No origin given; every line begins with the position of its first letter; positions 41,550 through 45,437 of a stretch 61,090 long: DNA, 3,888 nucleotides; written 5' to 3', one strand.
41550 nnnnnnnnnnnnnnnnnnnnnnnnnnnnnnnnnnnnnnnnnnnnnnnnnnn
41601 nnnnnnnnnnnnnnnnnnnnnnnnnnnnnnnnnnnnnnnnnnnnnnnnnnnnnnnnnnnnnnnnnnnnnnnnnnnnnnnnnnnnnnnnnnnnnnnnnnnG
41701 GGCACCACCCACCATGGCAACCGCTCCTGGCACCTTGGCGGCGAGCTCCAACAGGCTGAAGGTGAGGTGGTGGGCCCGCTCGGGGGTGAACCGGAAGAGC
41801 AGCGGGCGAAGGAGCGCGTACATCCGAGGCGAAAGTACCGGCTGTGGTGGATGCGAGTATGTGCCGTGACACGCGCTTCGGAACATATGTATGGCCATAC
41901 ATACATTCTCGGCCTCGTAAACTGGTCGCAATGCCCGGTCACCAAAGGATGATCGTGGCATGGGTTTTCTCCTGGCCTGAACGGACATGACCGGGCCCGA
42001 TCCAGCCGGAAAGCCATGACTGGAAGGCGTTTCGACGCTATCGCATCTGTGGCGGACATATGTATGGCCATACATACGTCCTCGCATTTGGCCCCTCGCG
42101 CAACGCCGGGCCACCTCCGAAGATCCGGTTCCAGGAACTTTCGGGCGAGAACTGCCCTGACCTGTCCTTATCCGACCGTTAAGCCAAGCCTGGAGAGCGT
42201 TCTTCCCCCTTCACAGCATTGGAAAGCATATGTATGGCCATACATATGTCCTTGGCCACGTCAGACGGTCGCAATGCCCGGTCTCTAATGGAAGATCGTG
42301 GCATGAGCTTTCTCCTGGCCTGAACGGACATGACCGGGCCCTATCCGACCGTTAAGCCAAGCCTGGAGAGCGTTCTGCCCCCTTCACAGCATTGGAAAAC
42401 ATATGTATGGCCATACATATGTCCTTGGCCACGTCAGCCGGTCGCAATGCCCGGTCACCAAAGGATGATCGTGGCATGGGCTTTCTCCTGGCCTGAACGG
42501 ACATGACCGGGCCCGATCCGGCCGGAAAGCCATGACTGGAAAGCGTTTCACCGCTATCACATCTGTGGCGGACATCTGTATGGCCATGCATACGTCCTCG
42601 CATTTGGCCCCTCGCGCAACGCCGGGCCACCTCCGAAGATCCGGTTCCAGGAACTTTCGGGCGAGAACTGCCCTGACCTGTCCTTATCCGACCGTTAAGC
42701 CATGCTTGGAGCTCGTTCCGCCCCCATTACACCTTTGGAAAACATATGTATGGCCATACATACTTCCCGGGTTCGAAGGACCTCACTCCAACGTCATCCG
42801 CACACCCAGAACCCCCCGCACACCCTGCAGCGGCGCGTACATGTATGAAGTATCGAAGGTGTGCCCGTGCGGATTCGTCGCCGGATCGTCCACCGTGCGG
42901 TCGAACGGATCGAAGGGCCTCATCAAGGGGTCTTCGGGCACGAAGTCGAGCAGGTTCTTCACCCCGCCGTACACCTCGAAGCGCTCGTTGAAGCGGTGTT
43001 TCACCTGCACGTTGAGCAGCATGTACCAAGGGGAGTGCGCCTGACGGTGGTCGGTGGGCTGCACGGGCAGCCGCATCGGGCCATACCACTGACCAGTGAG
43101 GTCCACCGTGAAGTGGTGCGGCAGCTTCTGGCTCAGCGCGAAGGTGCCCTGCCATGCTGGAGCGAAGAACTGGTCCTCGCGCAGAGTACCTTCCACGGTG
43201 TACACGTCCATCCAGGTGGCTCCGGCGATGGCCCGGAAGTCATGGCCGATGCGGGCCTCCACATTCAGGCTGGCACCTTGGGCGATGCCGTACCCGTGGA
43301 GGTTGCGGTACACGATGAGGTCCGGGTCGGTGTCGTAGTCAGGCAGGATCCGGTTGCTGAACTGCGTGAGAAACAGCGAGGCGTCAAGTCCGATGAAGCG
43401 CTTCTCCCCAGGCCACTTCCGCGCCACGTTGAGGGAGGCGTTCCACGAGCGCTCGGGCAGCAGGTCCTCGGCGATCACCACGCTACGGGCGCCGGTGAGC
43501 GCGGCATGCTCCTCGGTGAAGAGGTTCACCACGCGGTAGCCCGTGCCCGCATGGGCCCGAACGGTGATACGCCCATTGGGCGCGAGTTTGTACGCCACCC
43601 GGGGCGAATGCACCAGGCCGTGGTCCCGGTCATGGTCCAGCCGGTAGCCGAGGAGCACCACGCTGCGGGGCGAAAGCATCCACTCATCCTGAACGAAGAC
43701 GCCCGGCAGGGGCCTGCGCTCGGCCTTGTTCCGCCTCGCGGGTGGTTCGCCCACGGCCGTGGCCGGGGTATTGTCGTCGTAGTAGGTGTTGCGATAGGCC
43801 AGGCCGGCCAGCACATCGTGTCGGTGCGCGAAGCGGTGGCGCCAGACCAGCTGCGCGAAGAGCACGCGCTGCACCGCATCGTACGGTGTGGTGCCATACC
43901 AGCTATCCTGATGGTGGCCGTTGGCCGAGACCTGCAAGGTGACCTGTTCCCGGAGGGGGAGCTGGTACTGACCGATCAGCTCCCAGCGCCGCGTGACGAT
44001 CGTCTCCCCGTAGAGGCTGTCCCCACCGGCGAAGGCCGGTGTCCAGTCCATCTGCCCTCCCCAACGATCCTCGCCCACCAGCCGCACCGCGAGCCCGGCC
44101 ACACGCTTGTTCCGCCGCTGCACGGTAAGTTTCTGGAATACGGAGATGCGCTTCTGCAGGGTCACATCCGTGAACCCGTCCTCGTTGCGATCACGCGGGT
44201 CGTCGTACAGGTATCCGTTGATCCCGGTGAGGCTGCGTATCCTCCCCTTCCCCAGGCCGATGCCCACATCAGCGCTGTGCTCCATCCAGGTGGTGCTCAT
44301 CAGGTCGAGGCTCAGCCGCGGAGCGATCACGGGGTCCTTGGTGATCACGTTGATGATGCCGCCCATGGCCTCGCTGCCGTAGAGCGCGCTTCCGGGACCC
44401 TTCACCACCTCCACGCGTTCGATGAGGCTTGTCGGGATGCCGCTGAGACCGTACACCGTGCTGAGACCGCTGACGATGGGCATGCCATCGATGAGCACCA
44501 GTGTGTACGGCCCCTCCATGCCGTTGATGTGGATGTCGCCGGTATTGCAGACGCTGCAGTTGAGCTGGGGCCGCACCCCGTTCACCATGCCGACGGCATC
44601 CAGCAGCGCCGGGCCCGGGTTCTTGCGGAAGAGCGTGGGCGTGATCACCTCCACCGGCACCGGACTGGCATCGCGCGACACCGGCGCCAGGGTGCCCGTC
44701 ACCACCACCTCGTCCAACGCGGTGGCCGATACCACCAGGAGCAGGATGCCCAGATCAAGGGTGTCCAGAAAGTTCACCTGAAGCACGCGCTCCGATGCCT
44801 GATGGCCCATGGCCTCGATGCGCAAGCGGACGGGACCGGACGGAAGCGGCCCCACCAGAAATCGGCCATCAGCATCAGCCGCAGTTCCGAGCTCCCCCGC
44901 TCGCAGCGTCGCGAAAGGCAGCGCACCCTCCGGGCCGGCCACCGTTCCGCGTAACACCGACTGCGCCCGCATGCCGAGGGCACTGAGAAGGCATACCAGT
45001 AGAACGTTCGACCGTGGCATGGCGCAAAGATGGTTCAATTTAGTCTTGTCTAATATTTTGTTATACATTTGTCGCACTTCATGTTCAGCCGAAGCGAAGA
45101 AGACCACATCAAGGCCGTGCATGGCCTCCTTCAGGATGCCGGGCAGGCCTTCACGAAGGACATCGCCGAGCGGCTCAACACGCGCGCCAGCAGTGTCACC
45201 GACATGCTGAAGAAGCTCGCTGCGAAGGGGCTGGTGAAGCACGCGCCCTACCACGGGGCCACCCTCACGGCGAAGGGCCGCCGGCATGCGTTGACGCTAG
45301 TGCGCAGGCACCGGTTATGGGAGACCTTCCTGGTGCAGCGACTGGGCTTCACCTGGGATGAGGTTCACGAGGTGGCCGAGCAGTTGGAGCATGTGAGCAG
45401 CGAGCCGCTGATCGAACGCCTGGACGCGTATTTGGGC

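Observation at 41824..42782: Phased array of six near-identical palindromes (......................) every 170-173 bp, with two alternating repeated spacer types, filling the pyrD / TonB-receptor intergenic region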

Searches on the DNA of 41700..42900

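Call 8: search_rna_families(source=window, start=41700, end=42900, threshold=evalue, max_evalue=10)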
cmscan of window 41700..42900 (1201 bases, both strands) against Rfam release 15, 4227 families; matches with E-value up to 10: 0.
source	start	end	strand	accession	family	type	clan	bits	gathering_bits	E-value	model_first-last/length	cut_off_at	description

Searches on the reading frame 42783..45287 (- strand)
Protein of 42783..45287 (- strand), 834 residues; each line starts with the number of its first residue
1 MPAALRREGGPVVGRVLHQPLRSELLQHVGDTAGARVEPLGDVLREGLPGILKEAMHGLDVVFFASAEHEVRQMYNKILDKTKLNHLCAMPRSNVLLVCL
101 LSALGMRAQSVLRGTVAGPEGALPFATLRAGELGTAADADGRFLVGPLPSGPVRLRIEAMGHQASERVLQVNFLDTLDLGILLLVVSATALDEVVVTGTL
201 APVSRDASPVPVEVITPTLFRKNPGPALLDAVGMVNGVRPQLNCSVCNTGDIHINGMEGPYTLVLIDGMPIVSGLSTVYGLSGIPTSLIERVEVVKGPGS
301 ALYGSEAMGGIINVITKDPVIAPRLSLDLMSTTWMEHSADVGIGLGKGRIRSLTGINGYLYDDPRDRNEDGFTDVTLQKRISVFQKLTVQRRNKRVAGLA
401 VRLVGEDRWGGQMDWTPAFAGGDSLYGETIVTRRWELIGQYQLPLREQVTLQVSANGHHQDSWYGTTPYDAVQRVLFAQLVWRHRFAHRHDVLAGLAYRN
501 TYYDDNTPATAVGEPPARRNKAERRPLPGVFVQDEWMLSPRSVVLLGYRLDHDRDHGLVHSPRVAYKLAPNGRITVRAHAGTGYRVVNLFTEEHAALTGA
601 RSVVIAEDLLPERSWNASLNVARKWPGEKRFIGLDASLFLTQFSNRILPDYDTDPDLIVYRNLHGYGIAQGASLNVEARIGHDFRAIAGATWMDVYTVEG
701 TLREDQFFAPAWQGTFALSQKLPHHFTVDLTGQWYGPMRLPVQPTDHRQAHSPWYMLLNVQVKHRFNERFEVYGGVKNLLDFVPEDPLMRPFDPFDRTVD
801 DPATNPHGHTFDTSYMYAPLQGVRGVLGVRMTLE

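Call 23: search_protein_families(library=pfam, proteins=[window:42783-45287:-])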
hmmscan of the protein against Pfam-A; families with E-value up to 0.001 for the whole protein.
window:42783-45287:- (834 aa): 4 families
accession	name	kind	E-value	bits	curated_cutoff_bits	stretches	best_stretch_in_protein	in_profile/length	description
PF00593.30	TonB_dep_Rec_b-barrel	-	9.4e-27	95.4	27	1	403-779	55-436/436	TonB dependent receptor-like, beta-barrel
PF07715.20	Plug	-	1.3e-20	74.4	23.9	1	207-311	4-107/107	TonB-dependent Receptor Plug Domain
PF13715.12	CarbopepD_reg_2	-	1.7e-07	31.6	32.2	1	114-196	3-88/88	CarboxypepD_reg-like domain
PF13620.12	CarboxypepD_reg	-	2.1e-06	28.5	32.3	1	112-172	2-70/82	Carboxypeptidase regulatory-like domain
